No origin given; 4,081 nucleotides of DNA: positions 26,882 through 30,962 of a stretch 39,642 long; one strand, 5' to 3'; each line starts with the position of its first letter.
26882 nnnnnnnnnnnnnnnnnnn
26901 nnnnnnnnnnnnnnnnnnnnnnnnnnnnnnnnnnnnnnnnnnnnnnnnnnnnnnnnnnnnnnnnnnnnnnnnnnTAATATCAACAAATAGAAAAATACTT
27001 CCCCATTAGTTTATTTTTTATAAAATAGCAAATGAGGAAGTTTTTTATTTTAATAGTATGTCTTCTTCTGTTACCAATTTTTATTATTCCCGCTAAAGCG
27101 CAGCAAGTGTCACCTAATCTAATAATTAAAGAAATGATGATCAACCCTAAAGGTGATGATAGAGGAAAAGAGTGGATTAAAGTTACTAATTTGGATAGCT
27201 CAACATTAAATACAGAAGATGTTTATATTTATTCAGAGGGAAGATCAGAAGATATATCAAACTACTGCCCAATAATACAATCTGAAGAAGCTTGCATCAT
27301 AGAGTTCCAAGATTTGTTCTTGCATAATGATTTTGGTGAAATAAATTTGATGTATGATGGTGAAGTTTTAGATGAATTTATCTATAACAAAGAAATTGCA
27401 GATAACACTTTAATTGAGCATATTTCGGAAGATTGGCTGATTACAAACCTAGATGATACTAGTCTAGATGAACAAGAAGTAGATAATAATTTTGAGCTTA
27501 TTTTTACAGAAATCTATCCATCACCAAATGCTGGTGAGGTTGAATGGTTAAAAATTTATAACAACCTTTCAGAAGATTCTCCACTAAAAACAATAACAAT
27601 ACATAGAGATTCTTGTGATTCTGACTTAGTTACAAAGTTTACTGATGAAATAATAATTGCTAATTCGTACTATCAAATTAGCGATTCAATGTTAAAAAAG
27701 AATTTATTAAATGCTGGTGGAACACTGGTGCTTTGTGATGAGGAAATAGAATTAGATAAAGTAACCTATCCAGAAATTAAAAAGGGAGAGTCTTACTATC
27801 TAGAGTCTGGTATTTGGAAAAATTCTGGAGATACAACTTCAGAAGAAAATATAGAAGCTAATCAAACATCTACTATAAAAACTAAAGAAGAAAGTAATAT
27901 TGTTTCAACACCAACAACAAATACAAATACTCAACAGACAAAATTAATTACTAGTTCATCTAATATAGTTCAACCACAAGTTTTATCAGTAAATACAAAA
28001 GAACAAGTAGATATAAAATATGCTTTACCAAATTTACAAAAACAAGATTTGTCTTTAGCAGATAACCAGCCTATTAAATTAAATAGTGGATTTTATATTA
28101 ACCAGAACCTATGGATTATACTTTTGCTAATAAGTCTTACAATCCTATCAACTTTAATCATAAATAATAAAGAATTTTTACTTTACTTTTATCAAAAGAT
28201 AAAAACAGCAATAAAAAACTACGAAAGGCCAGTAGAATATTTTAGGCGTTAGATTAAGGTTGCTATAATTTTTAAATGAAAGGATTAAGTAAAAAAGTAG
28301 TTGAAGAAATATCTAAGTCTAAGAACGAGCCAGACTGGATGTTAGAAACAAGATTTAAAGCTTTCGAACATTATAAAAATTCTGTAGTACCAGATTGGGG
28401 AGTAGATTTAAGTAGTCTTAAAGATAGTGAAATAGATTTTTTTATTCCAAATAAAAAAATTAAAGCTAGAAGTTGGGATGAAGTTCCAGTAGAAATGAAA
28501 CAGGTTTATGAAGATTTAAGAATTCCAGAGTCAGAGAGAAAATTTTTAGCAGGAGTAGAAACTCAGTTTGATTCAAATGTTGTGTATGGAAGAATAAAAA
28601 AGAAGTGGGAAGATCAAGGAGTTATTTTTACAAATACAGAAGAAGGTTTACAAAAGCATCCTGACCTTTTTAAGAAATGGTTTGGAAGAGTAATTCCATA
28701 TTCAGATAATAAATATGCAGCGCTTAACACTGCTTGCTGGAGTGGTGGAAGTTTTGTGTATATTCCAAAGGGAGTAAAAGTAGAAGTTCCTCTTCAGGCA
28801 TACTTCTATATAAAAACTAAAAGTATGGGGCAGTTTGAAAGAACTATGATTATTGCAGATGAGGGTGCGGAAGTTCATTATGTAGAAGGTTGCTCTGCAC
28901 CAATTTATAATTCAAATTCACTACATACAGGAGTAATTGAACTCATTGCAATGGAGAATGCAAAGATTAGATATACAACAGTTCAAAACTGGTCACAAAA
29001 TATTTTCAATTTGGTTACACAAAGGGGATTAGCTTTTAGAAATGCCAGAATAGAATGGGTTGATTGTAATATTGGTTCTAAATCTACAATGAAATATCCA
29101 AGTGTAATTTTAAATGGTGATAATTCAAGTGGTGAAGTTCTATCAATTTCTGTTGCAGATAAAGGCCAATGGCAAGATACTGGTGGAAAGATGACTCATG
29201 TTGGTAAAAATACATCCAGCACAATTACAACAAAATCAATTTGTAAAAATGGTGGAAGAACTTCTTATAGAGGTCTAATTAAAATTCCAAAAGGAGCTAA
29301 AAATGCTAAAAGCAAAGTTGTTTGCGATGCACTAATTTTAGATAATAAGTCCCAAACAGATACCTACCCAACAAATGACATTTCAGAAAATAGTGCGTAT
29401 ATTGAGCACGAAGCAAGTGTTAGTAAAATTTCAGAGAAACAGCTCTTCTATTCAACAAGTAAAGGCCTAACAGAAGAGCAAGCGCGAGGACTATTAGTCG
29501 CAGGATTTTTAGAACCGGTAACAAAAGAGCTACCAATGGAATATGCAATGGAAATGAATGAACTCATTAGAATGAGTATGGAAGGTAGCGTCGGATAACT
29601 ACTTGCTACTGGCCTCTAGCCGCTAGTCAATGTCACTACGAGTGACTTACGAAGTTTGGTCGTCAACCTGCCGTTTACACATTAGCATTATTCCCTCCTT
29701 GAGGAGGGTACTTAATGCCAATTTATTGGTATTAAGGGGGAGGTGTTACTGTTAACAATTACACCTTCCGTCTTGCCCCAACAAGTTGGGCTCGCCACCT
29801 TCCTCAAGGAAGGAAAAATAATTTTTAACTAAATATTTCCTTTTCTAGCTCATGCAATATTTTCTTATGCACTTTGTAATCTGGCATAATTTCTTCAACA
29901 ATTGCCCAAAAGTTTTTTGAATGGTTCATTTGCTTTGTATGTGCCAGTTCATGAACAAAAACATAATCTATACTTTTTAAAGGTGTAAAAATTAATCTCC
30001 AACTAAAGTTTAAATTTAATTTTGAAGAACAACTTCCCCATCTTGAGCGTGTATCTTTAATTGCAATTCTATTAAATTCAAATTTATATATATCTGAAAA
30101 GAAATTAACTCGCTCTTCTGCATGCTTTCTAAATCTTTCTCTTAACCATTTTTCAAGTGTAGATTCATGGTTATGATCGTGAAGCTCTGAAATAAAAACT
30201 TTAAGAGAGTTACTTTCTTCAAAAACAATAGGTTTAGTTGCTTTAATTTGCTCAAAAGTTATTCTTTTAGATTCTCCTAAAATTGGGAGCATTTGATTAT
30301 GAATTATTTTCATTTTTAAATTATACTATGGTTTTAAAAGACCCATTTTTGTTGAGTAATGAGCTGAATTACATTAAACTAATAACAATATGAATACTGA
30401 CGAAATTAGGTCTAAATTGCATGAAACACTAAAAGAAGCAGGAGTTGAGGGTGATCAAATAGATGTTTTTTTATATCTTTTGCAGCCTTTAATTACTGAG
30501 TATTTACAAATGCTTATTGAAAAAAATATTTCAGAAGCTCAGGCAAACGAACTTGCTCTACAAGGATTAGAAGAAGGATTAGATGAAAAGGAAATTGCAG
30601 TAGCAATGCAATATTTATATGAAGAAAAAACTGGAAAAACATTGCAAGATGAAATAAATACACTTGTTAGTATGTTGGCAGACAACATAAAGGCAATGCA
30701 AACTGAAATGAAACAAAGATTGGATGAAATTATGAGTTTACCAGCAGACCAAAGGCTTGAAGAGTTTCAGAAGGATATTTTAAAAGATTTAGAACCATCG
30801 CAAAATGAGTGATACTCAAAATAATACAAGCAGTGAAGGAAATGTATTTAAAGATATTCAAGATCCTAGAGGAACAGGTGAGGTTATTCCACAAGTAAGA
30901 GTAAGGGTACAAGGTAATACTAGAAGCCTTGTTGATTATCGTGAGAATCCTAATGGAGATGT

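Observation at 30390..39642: Translationally coupled >9 kb operon around an 1851-aa domain-less polytopic protein: candidate novel envelope or host-contact apparatus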

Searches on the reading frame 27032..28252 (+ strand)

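Call 34: search_protein_families(library=pfam, proteins=[window:27032-28252:+], max_evalue=0.01)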
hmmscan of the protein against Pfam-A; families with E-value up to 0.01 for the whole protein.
window:27032-28252:+ (406 aa): 3 families
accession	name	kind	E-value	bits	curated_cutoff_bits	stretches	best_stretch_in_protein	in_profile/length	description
PF00932.25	LTD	-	2.4e-09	38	34.3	1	155-268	7-91/109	Lamin Tail Domain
PF18202.7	TQ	-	0.0001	23.1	23.8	1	241-302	26-90/127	T-Q ester bond containing domain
PF16213.11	DCB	-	0.0067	16.6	25.6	0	278-374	24-120/177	Mon2/Sec7/BIG1-like, dimerisation and cyclophilin-binding domain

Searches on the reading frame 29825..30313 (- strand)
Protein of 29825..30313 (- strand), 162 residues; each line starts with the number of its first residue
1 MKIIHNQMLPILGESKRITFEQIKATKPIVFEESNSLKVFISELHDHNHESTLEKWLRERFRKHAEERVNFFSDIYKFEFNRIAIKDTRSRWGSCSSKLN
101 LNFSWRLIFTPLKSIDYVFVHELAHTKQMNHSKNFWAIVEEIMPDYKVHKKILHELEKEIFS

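Call 5: search_protein_families(library=pfam, proteins=[window:29825-30313:-], max_evalue=1)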
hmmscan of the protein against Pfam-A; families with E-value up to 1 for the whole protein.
window:29825-30313:- (162 aa): 2 families
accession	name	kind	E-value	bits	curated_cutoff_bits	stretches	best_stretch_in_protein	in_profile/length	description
PF01863.23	YgjP-like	-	1.6e-41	143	26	1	5-155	57-206/207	YgjP-like, metallopeptidase domain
PF08325.16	WLM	-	9.9e-06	26.2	26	1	109-147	77-115/190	WLM domain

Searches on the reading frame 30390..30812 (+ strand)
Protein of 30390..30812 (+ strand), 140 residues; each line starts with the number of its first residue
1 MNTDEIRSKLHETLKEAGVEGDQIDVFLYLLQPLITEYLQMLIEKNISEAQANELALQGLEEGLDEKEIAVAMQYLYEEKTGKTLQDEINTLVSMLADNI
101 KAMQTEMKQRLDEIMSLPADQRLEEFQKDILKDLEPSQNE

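Call 5: search_protein_families(library=pfam, proteins=[window:30390-30812:+], max_evalue=1)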
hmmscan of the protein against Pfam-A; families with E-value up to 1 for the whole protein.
window:30390-30812:+ (140 aa): 3 families
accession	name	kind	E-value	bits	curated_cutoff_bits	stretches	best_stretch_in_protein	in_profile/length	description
PF12732.12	YtxH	-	0.028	15.3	37.5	1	70-115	11-56/71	YtxH-like protein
PF04286.17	DUF445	-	0.03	14.7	33.8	1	31-133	122-225/368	Protein of unknown function (DUF445)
PF16566.10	CREPT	-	0.049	14.1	29.3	1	73-118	37-82/147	Cell-cycle alteration and expression-elevated protein in tumour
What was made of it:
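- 30390..30812 (+): g1: 140-aa acidic (pI 4.3) protein with no TM and no Cys. Its stop overlaps the g2 start by 8 nt (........). Candidate cytoplasmic partner or chaperone of the giant protein. Only sub-threshold Pfam hits (call 5).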

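Call 7: search_protein_families(library=ncbifam, proteins=[window:30390-30812:+], max_evalue=1)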
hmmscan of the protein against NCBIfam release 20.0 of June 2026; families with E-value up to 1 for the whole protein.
window:30390-30812:+ (140 aa): 0 families

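Call 8: search_protein_families(library=phrogs, proteins=[window:30390-30812:+], max_evalue=1)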
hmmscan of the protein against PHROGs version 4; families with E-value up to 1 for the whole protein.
window:30390-30812:+ (140 aa): 4 families
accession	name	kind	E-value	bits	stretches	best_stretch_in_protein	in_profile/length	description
phrog_3482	-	unknown function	0.0046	17.3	1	40-98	229-284/344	-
phrog_4500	-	unknown function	0.0052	18.3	1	74-108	56-90/93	-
phrog_4084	-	unknown function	0.18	13.3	1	69-115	11-52/96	-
phrog_24679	-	unknown function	0.35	12.4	1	95-127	10-42/76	-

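Call 73: search_protein_families(library=padloc, proteins=[window:30390-30812:+], max_evalue=0.1)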
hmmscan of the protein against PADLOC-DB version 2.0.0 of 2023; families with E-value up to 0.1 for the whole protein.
window:30390-30812:+ (140 aa): 1 family
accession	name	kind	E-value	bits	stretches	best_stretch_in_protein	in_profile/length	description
PDLC02077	Cas2b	-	0.0046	15.4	1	2-53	10-61/96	-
